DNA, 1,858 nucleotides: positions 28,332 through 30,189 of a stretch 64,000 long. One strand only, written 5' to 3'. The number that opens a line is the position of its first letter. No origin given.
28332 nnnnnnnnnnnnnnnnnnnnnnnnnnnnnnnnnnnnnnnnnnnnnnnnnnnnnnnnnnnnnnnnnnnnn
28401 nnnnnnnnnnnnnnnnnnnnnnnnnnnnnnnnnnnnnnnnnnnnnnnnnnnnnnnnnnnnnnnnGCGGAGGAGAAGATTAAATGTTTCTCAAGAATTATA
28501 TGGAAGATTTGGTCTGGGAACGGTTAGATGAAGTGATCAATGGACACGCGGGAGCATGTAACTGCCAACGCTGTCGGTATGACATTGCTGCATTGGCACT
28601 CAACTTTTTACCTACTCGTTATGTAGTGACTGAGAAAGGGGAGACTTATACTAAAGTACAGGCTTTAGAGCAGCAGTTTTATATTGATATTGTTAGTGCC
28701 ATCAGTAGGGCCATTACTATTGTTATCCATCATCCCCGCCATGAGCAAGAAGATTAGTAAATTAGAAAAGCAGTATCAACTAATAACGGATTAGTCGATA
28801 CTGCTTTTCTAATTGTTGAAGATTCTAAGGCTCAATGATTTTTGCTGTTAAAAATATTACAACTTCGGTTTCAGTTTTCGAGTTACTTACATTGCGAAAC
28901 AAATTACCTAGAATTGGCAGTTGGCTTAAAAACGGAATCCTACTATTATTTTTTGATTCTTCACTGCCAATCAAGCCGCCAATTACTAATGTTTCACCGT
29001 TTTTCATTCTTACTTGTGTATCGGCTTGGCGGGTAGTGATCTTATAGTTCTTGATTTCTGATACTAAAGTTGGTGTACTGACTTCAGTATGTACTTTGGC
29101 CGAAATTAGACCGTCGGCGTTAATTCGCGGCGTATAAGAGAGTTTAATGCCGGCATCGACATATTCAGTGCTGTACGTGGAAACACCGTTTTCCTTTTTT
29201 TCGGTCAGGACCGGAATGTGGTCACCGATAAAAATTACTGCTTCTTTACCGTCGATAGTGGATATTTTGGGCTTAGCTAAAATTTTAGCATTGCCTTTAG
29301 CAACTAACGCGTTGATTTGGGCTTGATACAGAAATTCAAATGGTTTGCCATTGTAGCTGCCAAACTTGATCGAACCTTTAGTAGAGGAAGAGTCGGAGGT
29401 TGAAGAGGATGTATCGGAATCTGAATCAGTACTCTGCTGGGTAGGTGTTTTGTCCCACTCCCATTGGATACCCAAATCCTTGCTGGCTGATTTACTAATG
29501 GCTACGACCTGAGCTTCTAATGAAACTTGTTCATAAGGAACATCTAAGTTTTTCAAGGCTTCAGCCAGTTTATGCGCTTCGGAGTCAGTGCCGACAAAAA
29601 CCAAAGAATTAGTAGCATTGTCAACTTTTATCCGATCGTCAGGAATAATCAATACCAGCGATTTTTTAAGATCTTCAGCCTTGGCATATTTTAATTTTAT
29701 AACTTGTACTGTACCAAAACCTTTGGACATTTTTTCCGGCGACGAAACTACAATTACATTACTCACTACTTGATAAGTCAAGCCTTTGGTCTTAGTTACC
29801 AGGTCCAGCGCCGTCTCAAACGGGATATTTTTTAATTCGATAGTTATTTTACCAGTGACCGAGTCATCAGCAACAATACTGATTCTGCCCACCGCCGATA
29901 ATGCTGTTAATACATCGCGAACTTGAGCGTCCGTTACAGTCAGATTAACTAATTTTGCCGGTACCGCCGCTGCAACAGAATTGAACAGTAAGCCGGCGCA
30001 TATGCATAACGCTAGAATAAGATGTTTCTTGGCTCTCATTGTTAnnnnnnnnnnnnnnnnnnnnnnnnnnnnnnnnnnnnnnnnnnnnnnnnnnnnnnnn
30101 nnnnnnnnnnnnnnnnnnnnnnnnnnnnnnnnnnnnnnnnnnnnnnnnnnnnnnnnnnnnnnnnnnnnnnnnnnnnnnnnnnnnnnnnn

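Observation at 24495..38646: Two type IV filament systems in one locus inserted in the aro operon: a ComG-like pseudopilus operon without ATPase or peptidase, next to a complete PilBTC-A-D-MNO set with a divergent PilP-like-PilQ secretin pair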

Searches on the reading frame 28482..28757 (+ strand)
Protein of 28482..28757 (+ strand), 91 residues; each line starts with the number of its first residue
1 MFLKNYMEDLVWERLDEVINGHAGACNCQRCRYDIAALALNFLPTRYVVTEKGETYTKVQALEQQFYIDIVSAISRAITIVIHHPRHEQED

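Call 4: search_protein_families(library=pfam, proteins=[window:28482-28757:+], max_evalue=0.1)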
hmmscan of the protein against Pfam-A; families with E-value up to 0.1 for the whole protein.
window:28482-28757:+ (91 aa): 1 family
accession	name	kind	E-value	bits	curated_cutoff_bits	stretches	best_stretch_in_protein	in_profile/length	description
PF10719.14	ComFB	-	1.1e-26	93.1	25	1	4-85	1-83/83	Late competence development protein ComFB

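Call 6: search_protein_families(library=ncbifam, proteins=[window:28482-28757:+], max_evalue=0.1)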
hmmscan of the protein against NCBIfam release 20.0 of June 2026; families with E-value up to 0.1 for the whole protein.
window:28482-28757:+ (91 aa): 2 families
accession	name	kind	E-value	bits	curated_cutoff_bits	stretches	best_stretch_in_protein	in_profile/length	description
NF052654.1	CmpProtComFBBac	equivalog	8.6e-10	38.5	120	1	5-84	4-83/84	late competence protein ComFB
TIGR01588.1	citE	equivalog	0.094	11.8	443.4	1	49-89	56-96/288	citrate (pro-3S)-lyase subunit beta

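Call 53: search_solved_structures(query=window:28482-28757:+, max_evalue=1, show_alignments=1)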
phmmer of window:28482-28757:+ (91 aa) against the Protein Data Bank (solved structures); distinct sequences matched with E-value up to 1: 2.
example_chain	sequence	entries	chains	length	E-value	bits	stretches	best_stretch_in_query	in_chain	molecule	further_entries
4wai_A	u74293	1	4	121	7.5e-07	32.4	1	3-85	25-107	ComF operon protein 2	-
8hja_A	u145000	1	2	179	0.0035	20.7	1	5-66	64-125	c-di-GMP receptor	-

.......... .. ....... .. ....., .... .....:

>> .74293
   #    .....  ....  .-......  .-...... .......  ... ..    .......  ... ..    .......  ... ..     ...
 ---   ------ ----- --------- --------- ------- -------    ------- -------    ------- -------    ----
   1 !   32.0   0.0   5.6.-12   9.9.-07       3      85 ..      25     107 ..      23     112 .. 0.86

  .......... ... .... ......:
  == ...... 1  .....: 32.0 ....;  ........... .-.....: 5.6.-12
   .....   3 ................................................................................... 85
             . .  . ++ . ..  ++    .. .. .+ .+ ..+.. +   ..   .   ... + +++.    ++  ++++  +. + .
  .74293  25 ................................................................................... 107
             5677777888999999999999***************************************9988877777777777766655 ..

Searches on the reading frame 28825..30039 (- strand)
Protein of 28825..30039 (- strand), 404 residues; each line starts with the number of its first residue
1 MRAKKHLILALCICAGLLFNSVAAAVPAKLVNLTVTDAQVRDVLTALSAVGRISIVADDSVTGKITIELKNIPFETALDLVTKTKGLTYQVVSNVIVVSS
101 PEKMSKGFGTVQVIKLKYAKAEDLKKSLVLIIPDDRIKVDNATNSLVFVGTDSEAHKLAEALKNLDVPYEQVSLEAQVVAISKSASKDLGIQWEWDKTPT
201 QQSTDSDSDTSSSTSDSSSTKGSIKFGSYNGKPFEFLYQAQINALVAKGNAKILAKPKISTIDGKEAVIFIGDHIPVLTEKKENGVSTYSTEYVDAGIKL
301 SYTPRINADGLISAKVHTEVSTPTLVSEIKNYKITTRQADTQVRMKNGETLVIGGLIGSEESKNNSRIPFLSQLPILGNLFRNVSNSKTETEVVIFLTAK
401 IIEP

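Call 4: search_protein_families(library=pfam, proteins=[window:28825-30039:-], max_evalue=0.1)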
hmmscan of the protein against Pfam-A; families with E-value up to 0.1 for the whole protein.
window:28825-30039:- (404 aa): 4 families
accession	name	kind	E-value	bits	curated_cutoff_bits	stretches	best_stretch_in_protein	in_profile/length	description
PF00263.26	Secretin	-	3.7e-46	157.2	27.5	1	244-403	1-169/169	Bacterial type II and III secretion system protein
PF03958.22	Secretin_N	-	1.8e-10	41.3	28.2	1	111-171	1-69/69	Bacterial type II/III secretion system short domain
PF07660.19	STN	-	4.4e-09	36.4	28.4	1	53-100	1-51/52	Secretin and TonB N terminus short domain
PF21305.2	type_II_gspD_N0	-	0.075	13.3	27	0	35-68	3-36/71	GspD-like, N0 domain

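Call 6: search_protein_families(library=ncbifam, proteins=[window:28825-30039:-], max_evalue=0.1)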
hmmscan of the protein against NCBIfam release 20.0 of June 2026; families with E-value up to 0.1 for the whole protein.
window:28825-30039:- (404 aa): 9 families
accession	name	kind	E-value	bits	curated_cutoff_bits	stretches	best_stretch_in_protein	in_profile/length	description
TIGR02515.1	IV_pilus_PilQ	subfamily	2.9e-71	240.7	284.35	1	30-403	3-428/428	type IV pilus secretin PilQ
TIGR02517.1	type_II_gspD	equivalog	1.1e-62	212.3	351.35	1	134-403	300-591/600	type II secretion system secretin GspD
NF010083.0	PRK13568.1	equivalog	1.8e-46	158.7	554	1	24-403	21-418/419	DNA uptake porin HofQ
NF007851.2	PRK10560.1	exception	3.8e-43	147.8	598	1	17-403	11-410/412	DNA uptake porin HofQ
TIGR02516.1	type_III_yscC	equivalog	6.7e-39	133.7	238.45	2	136-403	200-462/463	type III secretion system outer membrane ring subunit SctC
TIGR02519.1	pilus_MshL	equivalog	2e-38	132.1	250.2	1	139-402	3-290/290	pilus (MSHA type) biogenesis protein MshL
NF042912.1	Amuc_1098_fam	equivalog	1.2e-21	76.5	750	3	335-404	729-798/805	Amuc_1098 family type IV pilus outer membrane protein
NF011873.0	PRK15346.1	equivalog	1.4e-17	63.5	524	1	139-397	240-488/499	EscC/YscC/HrcC family type III secretion system outer membrane ring protein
TIGR02520.1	pilus_B_mal_scr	equivalog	2.9e-06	26.1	287.65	1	141-365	243-481/513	PilN family type IVB pilus formation outer membrane protein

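Call 7: find_encoding_contigs(protein=window:28825-30039:-, flank=10000, max_places=6)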
Protein window:28825-30039:- (404 aa): 6 contigs read that carry it; 3 places shown.
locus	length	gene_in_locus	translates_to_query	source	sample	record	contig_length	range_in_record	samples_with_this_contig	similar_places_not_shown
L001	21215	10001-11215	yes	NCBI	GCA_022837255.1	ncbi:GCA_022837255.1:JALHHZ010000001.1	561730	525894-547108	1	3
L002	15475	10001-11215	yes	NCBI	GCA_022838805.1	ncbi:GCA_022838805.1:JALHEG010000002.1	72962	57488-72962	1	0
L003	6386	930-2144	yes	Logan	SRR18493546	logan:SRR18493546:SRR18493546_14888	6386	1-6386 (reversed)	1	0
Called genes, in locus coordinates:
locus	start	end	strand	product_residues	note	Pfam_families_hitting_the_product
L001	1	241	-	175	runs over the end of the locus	PF13238:AAA_18, PF01202:SKI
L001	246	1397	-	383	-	PF01264:Chorismate_synt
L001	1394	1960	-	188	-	PF04350:PilO, PF10741:T2SSM_b (faint)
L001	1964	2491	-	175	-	PF05137:PilN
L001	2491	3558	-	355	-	PF11104:PilM_2, PF14450:FtsA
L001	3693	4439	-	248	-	PF06750:A24_N_bact, PF01478:Peptidase_A24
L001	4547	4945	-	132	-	PF07963:N_methyl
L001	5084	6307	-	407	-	PF28597:T2SSF_N, PF00482:T2SSF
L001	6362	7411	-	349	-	PF00437:T2SSE, PF13555:AAA_29 (weak)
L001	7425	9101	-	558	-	PF05157:MshEN, PF00437:T2SSE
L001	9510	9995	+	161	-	-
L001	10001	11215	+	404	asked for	PF07660:STN, PF03958:Secretin_N, PF00263:Secretin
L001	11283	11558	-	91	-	PF10719:ComFB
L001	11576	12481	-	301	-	-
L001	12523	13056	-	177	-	-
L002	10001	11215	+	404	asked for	PF07660:STN, PF03958:Secretin_N, PF00263:Secretin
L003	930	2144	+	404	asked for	PF07660:STN, PF03958:Secretin_N, PF00263:Secretin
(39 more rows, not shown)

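Call 16: find_homologous_proteins(query=window:28825-30039:-, max_evalue=1e-10)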
Query window:28825-30039:- (404 aa): 1989 proteins with E <= 1e-10 among 8000 candidates; the best 120 are listed.
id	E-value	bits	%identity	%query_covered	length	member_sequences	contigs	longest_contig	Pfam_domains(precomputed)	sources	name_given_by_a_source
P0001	6.5e-252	853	100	100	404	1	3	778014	PF03958.23,PF00263.27,PF07660.20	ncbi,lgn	-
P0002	1.3e-232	789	92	100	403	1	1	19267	PF03958.23,PF00263.27,PF07660.20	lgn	-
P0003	6.4e-154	530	65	93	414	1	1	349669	PF03958.23,PF00263.27,PF07660.20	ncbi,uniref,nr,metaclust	ncbi:type II and III secretion system protein [Thermosinus carboxydivorans Nor1]|uniref:Type II and 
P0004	1.4e-153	529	65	92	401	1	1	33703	PF03958.23,PF00263.27,PF07660.20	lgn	-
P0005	2.2e-149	516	61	97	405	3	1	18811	PF03958.23,PF00263.27,PF07660.20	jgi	jgi:type IV pilus secretin PilQ/predicted competence protein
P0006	1.5e-148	513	60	97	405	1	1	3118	PF03958.23,PF00263.27,PF07660.20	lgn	-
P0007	1.5e-148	513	62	94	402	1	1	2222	PF03958.23,PF00263.27,PF07660.20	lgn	-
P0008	1.8e-147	509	59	100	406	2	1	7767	PF03958.23,PF00263.27,PF07660.20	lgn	-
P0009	2.0e-147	509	59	100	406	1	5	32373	PF03958.23,PF00263.27,PF07660.20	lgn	-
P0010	4.0e-146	505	61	97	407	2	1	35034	PF03958.23,PF00263.27,PF07660.20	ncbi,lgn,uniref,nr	ncbi:secretin N-terminal domain-containing protein [Sporolituus thermophilus]|uniref:Type IV pilus a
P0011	7.7e-146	504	60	100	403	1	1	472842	PF03958.23,PF00263.27,PF07660.20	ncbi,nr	ncbi:MAG: secretin N-terminal domain-containing protein [Sporomusaceae bacterium]|nr:secretin N-term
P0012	1.0e-145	503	61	95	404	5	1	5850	PF03958.23,PF00263.27,PF07660.20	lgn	-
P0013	1.9e-145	503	60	100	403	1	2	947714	PF03958.23,PF00263.27,PF07660.20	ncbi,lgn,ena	-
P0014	3.8e-145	502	60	100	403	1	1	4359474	PF03958.23,PF00263.27,PF07660.20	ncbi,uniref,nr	ncbi:secretin N-terminal domain-containing protein [Anaeroselena agilis]|uniref:Secretin N-terminal 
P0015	8.5e-145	500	59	100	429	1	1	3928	PF03958.23,PF00263.27,PF07660.20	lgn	-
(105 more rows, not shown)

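Call 18: find_related_loci(query=A1, collection=genome_contigs, flank=10000)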
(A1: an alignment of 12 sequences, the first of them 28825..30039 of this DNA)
Query A1 (404 aa) in genome_contigs; peptide patterns used: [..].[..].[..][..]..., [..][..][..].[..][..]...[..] (x = any residue, [..] = any of these).
599 stretches matched a pattern (row limit reached: there are more); 544 encode a relative of the query (tblastn E <= 1e-3); the best 80 are kept; 80 distinct loci.
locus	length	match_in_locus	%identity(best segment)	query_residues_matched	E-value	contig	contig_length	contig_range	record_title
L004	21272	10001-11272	57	5-403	2e-150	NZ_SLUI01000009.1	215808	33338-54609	Anaerospora hongkongensis strain DSM 15969 Ga0310510_109, whole genome shotgun sequence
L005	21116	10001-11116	58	31-403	6e-147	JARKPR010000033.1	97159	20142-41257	MAG: Selenomonadales bacterium isolate D180_maxbin.015 k141_178659, whole genome shotgun sequence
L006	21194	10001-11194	52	1-403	9e-130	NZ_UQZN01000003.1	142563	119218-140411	Uncultured Phascolarctobacterium sp. isolate UMGS791, whole genome shotgun sequence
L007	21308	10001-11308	48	5-403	3e-129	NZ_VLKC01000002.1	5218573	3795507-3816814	Sporomusa sp. KB1 SalpaDRAFT_Scaffold1.2, whole genome shotgun sequence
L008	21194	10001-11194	53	1-403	6e-128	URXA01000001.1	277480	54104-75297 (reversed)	uncultured Phascolarctobacterium sp. isolate UMGS1431 genome assembly, contig: NODE_7_length_277480_cov_35.015680, whole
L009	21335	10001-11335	46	7-402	6e-127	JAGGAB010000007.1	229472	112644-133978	MAG: Bacillota bacterium isolate CTSoil_079 scaffold_17, whole genome shotgun sequence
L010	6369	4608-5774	52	1-401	4e-126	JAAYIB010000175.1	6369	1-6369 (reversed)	MAG: Acholeplasmataceae bacterium isolate AS09scLD_54 334957_AS09, whole genome shotgun sequence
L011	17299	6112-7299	53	1-403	8e-126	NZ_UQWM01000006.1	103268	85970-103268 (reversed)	Uncultured Phascolarctobacterium sp. isolate UMGS706, whole genome shotgun sequence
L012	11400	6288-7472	51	5-403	8e-121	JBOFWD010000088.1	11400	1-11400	MAG: Acidaminococcaceae bacterium isolate WFFMC_MAG_561 k139_122258_flag=1_multi=3.9286_len=11400, whole genome shotgun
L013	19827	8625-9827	49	23-403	6e-120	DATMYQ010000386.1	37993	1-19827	MAG TPA_asm: Patescibacteria group bacterium isolate SMAG_U13152 k141_150535, whole genome shotgun sequence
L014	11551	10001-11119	52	28-404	9e-119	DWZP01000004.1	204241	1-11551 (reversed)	MAG TPA_asm: Candidatus Fusicatenibacter intestinipullorum isolate ChiBcec11-5794 ChiBcec11__C51794_L204241_SAMN08010034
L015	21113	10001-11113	53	28-403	9e-119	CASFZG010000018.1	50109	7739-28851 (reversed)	uncultured Phascolarctobacterium sp. isolate O18_L1_385385_idba_bin.44 genome assembly, contig: O18_L1_385385_idba_bin.4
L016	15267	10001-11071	50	31-398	6e-119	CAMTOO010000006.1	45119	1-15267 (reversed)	MAG TPA_asm: uncultured Negativicutes bacterium isolate SRR7610141_bin.3_metaWRAP_v1.3_MAG genome assembly, contig: ERZ1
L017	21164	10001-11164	50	5-403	1e-118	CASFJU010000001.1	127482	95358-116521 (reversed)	uncultured Phascolarctobacterium sp. isolate O95_L1_312312_idba_bin.46 genome assembly, contig: O95_L1_312312_idba_bin.4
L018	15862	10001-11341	45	5-403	3e-116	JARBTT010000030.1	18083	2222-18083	MAG: Massilibacillus sp. isolate L_E1_T20_C_bin.151 scaffold_3964, whole genome shotgun sequence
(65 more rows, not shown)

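Call 21: find_encoding_contigs(protein=P0003, flank=10000, max_places=2)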
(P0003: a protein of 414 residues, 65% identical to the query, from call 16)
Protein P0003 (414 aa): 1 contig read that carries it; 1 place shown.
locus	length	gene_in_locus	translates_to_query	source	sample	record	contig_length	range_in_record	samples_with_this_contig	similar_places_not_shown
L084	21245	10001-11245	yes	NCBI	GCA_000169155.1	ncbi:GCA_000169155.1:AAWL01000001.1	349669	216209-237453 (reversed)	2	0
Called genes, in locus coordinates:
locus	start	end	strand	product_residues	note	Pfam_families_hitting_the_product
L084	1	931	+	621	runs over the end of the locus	PF01522:Polysacc_deac_1, PF02638:GHL10 (weak), PF14883:GHL13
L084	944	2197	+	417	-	PF13506:Glyco_transf_21, PF13641:Glyco_tranf_2_3, PF00535:Glycos_transf_2, PF10111:Glyco_tranf_2_2 (faint), PF03142:Chitin_synth_2 (weak), PF13632:Glyco_trans_2_3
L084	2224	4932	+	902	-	PF13994:PgaD, PF03170:CBM_BcsB_1st (weak)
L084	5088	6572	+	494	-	PF00342:PGI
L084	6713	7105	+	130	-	PF13366:PDDEXK_3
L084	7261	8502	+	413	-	PF05221:AdoHcyase, PF02826:2-Hacid_dh_C, PF00670:AdoHcyase_NAD, PF07991:KARI_N (weak)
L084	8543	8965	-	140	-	PF12844:HTH_19 (weak), PF13560:HTH_31 (weak), PF01381:HTH_3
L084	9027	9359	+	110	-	-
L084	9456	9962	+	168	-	-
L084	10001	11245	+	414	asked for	PF07660:STN, PF03958:Secretin_N, PF00263:Secretin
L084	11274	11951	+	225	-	PF00072:Response_reg, PF00196:GerE, PF08281:Sigma70_r4_2 (weak), PF14493:HTH_40 (faint)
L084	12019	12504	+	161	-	-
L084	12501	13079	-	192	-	-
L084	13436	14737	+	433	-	PF01548:DEDD_Tnp_IS110, PF02371:Transposase_20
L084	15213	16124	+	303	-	PF09989:DUF2229, PF06050:HGD-D (faint)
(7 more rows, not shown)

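Call 22: find_encoding_contigs(protein=P0014, flank=10000, max_places=2)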
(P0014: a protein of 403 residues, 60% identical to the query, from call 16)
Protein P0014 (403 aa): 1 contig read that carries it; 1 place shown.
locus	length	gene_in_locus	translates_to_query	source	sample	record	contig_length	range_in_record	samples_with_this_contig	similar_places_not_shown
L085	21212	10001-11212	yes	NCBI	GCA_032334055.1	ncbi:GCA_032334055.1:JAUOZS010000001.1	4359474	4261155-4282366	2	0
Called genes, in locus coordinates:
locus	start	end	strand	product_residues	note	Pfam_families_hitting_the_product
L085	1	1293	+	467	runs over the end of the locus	PF02878:PGM_PMM_I, PF02879:PGM_PMM_II, PF02880:PGM_PMM_III, PF00408:PGM_PMM_IV (weak)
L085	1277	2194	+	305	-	PF00483:NTP_transferase, PF12804:NTP_transf_3 (weak)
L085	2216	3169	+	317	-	PF00294:PfkB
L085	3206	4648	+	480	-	PF00342:PGI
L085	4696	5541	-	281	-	PF04991:LicD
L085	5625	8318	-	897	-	-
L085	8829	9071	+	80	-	-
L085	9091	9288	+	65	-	-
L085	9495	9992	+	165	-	-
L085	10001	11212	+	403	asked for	PF07660:STN, PF03958:Secretin_N, PF00263:Secretin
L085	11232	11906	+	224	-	PF00072:Response_reg, PF00196:GerE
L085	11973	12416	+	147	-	PF00535:Glycos_transf_2 (weak)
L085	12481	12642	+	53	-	-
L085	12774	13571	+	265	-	PF01261:AP_endonuc_2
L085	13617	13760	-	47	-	-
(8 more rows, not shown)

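Call 23: find_encoding_contigs(protein=P0002, flank=10000, max_places=2)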
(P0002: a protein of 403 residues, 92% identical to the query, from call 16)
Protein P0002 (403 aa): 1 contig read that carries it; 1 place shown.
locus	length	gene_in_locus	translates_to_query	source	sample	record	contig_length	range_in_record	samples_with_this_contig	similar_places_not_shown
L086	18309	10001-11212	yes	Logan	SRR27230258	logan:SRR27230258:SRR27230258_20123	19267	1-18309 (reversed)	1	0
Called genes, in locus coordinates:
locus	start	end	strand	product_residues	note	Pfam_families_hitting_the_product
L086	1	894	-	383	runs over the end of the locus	PF01264:Chorismate_synt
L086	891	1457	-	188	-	PF04350:PilO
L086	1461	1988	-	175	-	PF05137:PilN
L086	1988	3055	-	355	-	PF11104:PilM_2, PF14450:FtsA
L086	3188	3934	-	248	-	PF06750:A24_N_bact, PF01478:Peptidase_A24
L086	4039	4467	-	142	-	PF07963:N_methyl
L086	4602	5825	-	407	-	PF28597:T2SSF_N, PF00482:T2SSF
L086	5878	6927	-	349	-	PF00437:T2SSE, PF13555:AAA_29 (weak)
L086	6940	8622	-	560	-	PF05157:MshEN, PF00437:T2SSE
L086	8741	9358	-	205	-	-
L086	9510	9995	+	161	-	-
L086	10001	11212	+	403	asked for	PF07660:STN, PF03958:Secretin_N, PF00263:Secretin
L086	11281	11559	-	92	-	PF10719:ComFB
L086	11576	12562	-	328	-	-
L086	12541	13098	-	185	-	-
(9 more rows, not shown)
